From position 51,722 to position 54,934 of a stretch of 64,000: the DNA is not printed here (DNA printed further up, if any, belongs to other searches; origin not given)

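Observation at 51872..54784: Stand-alone AEP/PrimPol - SF2 helicase - HKD(PLD) nuclease fusion: candidate single-gene conflict system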

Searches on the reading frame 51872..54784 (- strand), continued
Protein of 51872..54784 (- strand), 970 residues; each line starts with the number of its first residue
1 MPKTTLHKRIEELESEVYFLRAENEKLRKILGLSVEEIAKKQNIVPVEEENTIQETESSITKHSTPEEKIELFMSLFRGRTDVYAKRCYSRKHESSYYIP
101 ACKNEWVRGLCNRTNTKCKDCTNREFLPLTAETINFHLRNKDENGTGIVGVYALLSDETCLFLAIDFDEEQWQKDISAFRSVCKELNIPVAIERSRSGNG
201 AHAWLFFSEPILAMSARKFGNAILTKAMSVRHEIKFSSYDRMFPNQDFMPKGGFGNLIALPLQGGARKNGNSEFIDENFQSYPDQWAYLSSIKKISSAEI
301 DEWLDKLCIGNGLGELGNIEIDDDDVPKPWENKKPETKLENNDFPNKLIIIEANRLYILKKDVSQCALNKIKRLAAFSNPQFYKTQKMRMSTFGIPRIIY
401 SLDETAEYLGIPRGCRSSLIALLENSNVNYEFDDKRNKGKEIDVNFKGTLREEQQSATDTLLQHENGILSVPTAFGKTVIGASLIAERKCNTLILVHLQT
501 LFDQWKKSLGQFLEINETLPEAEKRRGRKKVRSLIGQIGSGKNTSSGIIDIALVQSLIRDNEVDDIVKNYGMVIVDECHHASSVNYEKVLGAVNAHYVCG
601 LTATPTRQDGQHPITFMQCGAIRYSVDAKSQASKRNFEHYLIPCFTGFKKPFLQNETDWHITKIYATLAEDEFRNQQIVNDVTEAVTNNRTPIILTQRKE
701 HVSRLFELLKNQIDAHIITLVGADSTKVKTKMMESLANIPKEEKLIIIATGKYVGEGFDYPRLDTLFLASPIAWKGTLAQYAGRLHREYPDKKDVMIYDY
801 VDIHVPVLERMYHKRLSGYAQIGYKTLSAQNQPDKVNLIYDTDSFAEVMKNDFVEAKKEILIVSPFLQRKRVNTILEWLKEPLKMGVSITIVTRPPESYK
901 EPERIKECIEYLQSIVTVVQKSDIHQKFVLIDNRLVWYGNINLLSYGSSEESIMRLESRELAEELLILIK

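Call 68: fold_search(model_id=the predicted structure, library=pdb)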
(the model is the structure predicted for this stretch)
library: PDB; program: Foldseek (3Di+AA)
matches with E <= 10: 1358; with E <= 0.001: 558
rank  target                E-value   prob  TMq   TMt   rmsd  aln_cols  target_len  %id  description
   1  2oca                  1.7e-16  1.00  0.22  0.39  18.7       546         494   15  The crystal structure of T4 UvsW (released 2007-10-16)
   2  8ebs_A                2.2e-16  1.00  0.33  0.49  16.8       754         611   13  Initial DNA-lesion (Cy5) binding by XPC and TFIIH (released 2023-04-19)
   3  6p4o_E                1.1e-15  1.00  0.25  0.47  10.3       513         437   17  Complex of XPB helicase with Bax1 endonuclease from Sulfurisphaera tokodaii at 3.15 Angstroms resolution (released 2020-06-03)
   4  9pd3_A                1.7e-15  1.00  0.33  0.48  11.8       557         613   14  NER dual incision complex - DuIS (released 2026-02-18)
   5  6p4w_A                2.5e-15  1.00  0.27  0.51   8.8       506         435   16  XPB helicase in a complex with truncated Bax1 from Sulfurisphaera tokodaii at 2.96 Angstrom resolution (released 2020-06-03)
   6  5tnu_A                3.1e-15  1.00  0.19  0.38  21.7       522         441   16  S. tokodaii XPB II crystal structure at 3.0 Angstrom resolution (released 2017-11-01)
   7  8ebv_A                3.9e-15  1.00  0.33  0.49  15.7       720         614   13  Initial DNA-lesion (AP) binding by XPC and TFIIH complex 1 (released 2023-04-19)
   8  7o4k_7                6.7e-15  1.00  0.33  0.49  10.1       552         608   13  Yeast TFIIH in the contracted state within the pre-initiation complex (released 2021-06-16)
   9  6p4o_C                8.4e-15  1.00  0.25  0.47   9.9       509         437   18  Complex of XPB helicase with Bax1 endonuclease from Sulfurisphaera tokodaii at 3.15 Angstroms resolution (released 2020-06-03)
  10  6p4o_A                8.4e-15  1.00  0.25  0.47  10.0       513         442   16  Complex of XPB helicase with Bax1 endonuclease from Sulfurisphaera tokodaii at 3.15 Angstroms resolution (released 2020-06-03)
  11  7o4i_7                1.0e-14  1.00  0.33  0.48  10.8       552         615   13  Yeast RNA polymerase II transcription pre-initiation complex with initial transcription bubble (released 2021-06-16)
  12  6nmi_A                1.7e-14  1.00  0.33  0.47   9.9       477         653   16  Cryo-EM structure of the human TFIIH core complex (released 2019-03-13)
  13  8ebu_A                6.2e-14  1.00  0.34  0.50  19.2       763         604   13  XPC release from Core7-XPA-DNA (Cy5) (released 2023-04-19)
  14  7o4l_7                7.7e-14  1.00  0.32  0.48  10.9       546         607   14  Yeast TFIIH in the expanded state within the pre-initiation complex (released 2021-06-16)
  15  6o9l_7                1.3e-13  1.00  0.32  0.45  12.2       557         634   15  Human holo-PIC in the closed state (released 2019-05-29)
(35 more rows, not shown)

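Call 85: search_dna_similar(query=window:51872-54784:-, collection=plasmids, mode=protein, max_evalue=1e-10, max_rows=25)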
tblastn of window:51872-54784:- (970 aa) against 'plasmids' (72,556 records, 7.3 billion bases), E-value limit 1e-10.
Records with a match: 209; places in all: 222; records where one place covers at least 80% of the query: 70.
Best place of each record, by identity: 60-80% 7; <60% 202.
By first word of the organism name: Sinorhizobium 56; Escherichia 15; Acinetobacter 12; Rhizobium 8; Bacillus 7; Halobacterium 7; Dinoroseobacter 6; Bradyrhizobium 5; Lacticaseibacillus 4; Klebsiella 4; and 53 more.
By predicted mobility (MOB-suite, as given by PLSDB): conjugative 99; non-mobilizable 76; mobilizable 34.
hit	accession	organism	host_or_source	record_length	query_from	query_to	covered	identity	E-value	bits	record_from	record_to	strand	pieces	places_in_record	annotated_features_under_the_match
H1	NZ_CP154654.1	Alloyangia pacifica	-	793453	9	824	84%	43.6%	0e+0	696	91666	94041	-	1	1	DEAD/DEAH box helicase family protein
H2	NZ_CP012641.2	Massilia sp. WG5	cell culture,soil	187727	14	825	84%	43.7%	0e+0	677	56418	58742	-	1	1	DEAD/DEAH box helicase family protein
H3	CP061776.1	Ochrobactrum sp. MT180101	Water,Breeding wastewater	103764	6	824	84%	43.2%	0e+0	684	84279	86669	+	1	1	DEAD/DEAH box helicase family protein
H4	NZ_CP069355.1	Microvirga sp. VF16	Vachellia farnesiana,Cell culture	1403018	11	837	85%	42.6%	0e+0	691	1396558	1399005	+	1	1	none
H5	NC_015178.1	Acidiphilium multivorum AIU301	-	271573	6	824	84%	42.9%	0e+0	686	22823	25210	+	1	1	DEAD/DEAH box helicase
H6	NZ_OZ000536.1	Shinella sp. WSC3-e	-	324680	6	824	84%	42.8%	0e+0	683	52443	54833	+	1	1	DEAD/DEAH box helicase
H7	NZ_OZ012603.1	Shinella sp. WSD5-1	-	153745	6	824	84%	42.8%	0e+0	683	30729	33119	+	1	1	DEAD/DEAH box helicase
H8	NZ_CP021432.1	Yoonia vestfoldensis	Skeletonema marinoi strain RO5AC,Cell ...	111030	3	824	85%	42.6%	0e+0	694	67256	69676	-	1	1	DEAD/DEAH box helicase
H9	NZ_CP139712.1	Sulfitobacter sp. OXR-159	Bacterial Culture,hydrothermal vent ...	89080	3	824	85%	42.5%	0e+0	691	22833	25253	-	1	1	DEAD/DEAH box helicase family protein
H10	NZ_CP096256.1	Bradyrhizobium barranii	Glycine max cv. AC Glengarry,Cell ...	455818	56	864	83%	43.1%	0e+0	683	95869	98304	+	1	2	DEAD/DEAH box helicase | DUF736 domain-containing protein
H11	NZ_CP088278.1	Bradyrhizobium barranii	Glycine max cv. AC Glengarry,cell ...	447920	28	824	82%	43.7%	0e+0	694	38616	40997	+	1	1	DEAD/DEAH box helicase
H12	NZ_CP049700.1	Bradyrhizobium barranii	Glycine max cv. AC Glengarry,cell ...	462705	28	824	82%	43.7%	0e+0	694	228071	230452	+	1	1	DEAD/DEAH box helicase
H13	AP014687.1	Bradyrhizobium diazoefficiens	Glycine max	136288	56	861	83%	43.1%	0e+0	681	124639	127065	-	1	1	type III restriction protein res subunit | uncharacterized protein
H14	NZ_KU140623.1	Sinorhizobium sp. M14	microbial mats from Zloty Stok gold mine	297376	28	824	82%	43.5%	0e+0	681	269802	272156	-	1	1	DEAD/DEAH box helicase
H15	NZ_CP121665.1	Rhizobium sp. CB3090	Gliricidia sp.,cell culture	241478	11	825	84%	42.5%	0e+0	690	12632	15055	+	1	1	DEAD/DEAH box helicase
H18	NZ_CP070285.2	Escherichia albertii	Yunnan,Bat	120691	16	857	87%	41.0%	0e+0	652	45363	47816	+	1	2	DEAD/DEAH box helicase family protein | Tn3 family transposase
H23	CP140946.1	Sinorhizobium meliloti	Medicago lupulina,whole organism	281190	58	824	79%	44.8%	0e+0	691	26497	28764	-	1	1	DEAD/DEAH box helicase family protein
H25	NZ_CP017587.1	Pantoea stewartii subsp. stewartii DC283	Zea mays,Strain was received from ...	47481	16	834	84%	41.9%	0e+0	656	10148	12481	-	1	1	DEAD/DEAH box helicase family protein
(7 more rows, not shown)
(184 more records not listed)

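Call 86: search_dna_similar(query=window:51872-54784:-, collection=phages, mode=protein, max_evalue=1e-10, max_rows=25)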
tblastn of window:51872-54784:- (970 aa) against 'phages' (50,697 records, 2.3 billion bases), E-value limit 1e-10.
Records with a match: 368; places in all: 368; records where one place covers at least 80% of the query: 0.
Best place of each record, by identity: <60% 368.
By first word of the organism name: Escherichia 77; Salmonella 76; Erwinia 50; Vibrio 37; Streptococcus 36; Pseudomonas 15; Bacillus 10; Phage 9; Dickeya 8; Betalipothrixvirus 6; and 19 more.
By host as written in the record: - 47; Erwinia amylovora 44; Escherichia coli 26; Salmonella enterica 17; Salmonella enterica subsp. enterica serovar Enteritidis 10; Escherichia coli O157:H7 9; Bacillus cereus 6; Salmonella sp. 6; and 132 more.
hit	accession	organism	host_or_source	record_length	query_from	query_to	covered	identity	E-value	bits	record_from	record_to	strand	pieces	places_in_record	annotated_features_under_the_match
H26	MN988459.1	Rhizobium phage RHph_TM16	Rhizobium sp. R693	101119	335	823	50%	24.7%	1e-26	124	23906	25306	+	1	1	ATP-dependent RNA-DNA and DNA-DNA helicase protein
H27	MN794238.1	Vibrio phage VH2_2019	Vibrio natiegens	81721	404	829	44%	26.8%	5e-19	99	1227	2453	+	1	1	hypothetical protein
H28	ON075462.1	Vibrio phage V-YDF132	Vibrio harveyi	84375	385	822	45%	25.7%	5e-21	105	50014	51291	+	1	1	putative DNA helicase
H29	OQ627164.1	Streptococcus phage phiKSM96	Streptococcus mutans KSM96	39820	446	889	46%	25.2%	5e-18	96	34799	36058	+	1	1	DEAD/DEAH box helicase | hypothetical protein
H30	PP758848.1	Streptococcus phage phiGBSVK-C_GBSInt4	Streptococcus agalactiae JN_AR_GBS18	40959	450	889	45%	24.8%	3e-17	94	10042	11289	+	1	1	DNA helicase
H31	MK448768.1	Streptococcus phage Javan47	Streptococcus agalactiae GB00640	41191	450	889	45%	24.8%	3e-17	94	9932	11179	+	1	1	DNA helicase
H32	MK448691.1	Streptococcus phage Javan17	Streptococcus agalactiae CCUG_17336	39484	450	889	45%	24.8%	4e-17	93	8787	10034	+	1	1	DNA helicase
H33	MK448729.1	Streptococcus phage Javan31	Streptococcus agalactiae ERR054992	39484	450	889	45%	24.8%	4e-17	93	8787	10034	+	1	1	DNA helicase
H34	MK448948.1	Streptococcus phage Javan46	Streptococcus agalactiae GB00111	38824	450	889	45%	24.8%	4e-17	93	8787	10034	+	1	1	DNA helicase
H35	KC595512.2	Bacillus phage JL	Bacillus cereus BGSC 6E1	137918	348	804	47%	23.7%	3e-13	81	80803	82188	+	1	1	DNA helicase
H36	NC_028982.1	Bacillus phage JL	Bacillus cereus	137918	348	804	47%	23.7%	3e-13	81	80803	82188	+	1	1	DNA helicase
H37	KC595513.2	Bacillus phage Shanette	Bacillus cereus BGSC 6E1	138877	348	804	47%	23.7%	3e-13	81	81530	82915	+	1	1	DNA helicase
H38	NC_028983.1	Bacillus phage Shanette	Bacillus cereus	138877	348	804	47%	23.7%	3e-13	81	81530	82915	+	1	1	DNA helicase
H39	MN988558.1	Rhizobium phage RHph_Y1_11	Rhizobium phaseoli Y1_11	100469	433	823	40%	27.6%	2e-30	137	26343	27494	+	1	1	ATP-dependent RNA-DNA and DNA-DNA helicase protein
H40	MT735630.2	Vibrio phage vB_VpS_PG28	Vibrio parahaemolyticus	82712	433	829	41%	27.0%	1e-20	104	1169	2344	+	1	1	putative DNA helicase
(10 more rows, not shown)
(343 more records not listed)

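Call 87: get_annotated_region(hit=H23, flank=9000)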
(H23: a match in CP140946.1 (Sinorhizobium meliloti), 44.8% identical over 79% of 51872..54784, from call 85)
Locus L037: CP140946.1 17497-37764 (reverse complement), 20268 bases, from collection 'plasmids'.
description: Sinorhizobium meliloti strain ml66 plasmid pMl1, complete sequence
organism: Sinorhizobium meliloti (NCBI taxid 382)
taxonomy: Bacteria; Pseudomonadota; Alphaproteobacteria; Hyphomicrobiales; Rhizobiaceae; Sinorhizobium; Sinorhizobium meliloti
host: -; source: Medicago lupulina,whole organism; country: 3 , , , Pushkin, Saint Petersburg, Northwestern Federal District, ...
typing (MOB-suite, as given by PLSDB): conjugative; replicon rep_cluster_471; relaxase MOBQ; mating-pair formation MPF_T
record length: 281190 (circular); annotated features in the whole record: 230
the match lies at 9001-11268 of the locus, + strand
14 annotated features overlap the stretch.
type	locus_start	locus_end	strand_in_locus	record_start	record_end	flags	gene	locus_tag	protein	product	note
CDS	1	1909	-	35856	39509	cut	traA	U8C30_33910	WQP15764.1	Ti-type conjugative transfer relaxase TraA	-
CDS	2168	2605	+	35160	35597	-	-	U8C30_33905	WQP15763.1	hypothetical protein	-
CDS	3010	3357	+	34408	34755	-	-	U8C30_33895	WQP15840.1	OST-HTH/LOTUS domain-containing protein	-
CDS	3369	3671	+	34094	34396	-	-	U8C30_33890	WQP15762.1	mobilization protein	-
CDS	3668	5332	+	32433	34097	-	-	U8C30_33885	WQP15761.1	type IV secretory system conjugative DNA transfer family protein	-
CDS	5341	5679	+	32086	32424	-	-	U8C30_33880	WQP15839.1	hypothetical protein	-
CDS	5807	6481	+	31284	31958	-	-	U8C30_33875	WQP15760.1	SDR family NAD(P)-dependent oxidoreductase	-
CDS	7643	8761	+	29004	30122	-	-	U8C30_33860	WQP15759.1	TniQ family protein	-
CDS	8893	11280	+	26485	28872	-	-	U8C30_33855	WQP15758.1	DEAD/DEAH box helicase family protein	-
CDS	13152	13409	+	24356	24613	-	-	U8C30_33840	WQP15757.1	type II toxin-antitoxin system VapB family antitoxin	-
CDS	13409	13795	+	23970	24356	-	-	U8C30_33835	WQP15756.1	type II toxin-antitoxin system VapC family toxin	-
CDS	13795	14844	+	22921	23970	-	-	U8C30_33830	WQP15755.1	site-specific integrase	-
CDS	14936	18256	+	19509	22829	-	-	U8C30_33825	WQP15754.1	DEAD/DEAH box helicase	-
CDS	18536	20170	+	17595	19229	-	groL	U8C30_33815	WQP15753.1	chaperonin GroEL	-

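Call 88: get_annotated_region(hit=H25, flank=9000)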
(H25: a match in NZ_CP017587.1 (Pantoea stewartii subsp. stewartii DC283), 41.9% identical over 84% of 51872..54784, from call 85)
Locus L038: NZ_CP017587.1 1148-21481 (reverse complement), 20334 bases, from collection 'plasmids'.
description: Pantoea stewartii subsp. stewartii DC283 plasmid pDSJ06, complete sequence
organism: Pantoea stewartii subsp. stewartii DC283 (NCBI taxid 660596)
taxonomy: Bacteria; Pseudomonadota; Gammaproteobacteria; Enterobacterales; Erwiniaceae; Pantoea; Pantoea stewartii; Pantoea stewartii subsp. stewartii DC283
host: -; source: Zea mays,Strain was received from Susanne von Bodman laboratory in University of Connecticut; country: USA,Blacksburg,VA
typing (MOB-suite, as given by PLSDB): non-mobilizable; replicon IncN,rep_cluster_2203
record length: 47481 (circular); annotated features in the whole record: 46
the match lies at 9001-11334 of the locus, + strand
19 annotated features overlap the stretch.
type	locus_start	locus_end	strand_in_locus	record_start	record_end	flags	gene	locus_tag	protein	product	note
CDS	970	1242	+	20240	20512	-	-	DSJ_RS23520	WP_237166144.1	hypothetical protein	-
CDS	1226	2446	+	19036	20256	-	-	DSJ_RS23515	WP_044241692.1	IS91 family transposase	-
CDS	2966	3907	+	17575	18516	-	-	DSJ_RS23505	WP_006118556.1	Rpn family recombination-promoting nuclease/putative transposase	-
CDS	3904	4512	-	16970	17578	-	-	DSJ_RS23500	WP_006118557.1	DUF2913 family protein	-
CDS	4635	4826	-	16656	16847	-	-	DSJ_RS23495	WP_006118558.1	hypothetical protein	-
CDS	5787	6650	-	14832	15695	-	repA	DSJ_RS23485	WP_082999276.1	incFII family plasmid replication initiator RepA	GO:0006276 - plasmid maintenance [Evidence IEA]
CDS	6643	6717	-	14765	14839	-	tap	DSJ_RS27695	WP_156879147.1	RepA leader peptide Tap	GO:0006276 - plasmid maintenance [Evidence IEA]; GO:0031556 - transcriptional attenuation by ribosome [Evidence IEA]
CDS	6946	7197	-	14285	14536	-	-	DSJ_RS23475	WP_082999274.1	replication regulatory protein RepA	-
CDS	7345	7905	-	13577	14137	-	-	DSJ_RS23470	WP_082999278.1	phospholipase D family protein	-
CDS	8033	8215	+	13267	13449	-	-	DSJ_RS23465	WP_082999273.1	hypothetical protein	-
CDS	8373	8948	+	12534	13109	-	-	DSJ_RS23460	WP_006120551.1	recombinase family protein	GO:0006310 - DNA recombination [Evidence IEA]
CDS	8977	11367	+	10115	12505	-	-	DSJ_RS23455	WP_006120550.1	DEAD/DEAH box helicase family protein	-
CDS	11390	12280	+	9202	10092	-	-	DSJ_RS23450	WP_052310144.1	DUF4158 domain-containing protein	-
CDS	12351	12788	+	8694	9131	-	-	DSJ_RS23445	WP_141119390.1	hypothetical protein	-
CDS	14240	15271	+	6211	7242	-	-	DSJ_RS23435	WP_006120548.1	translocated effector protein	-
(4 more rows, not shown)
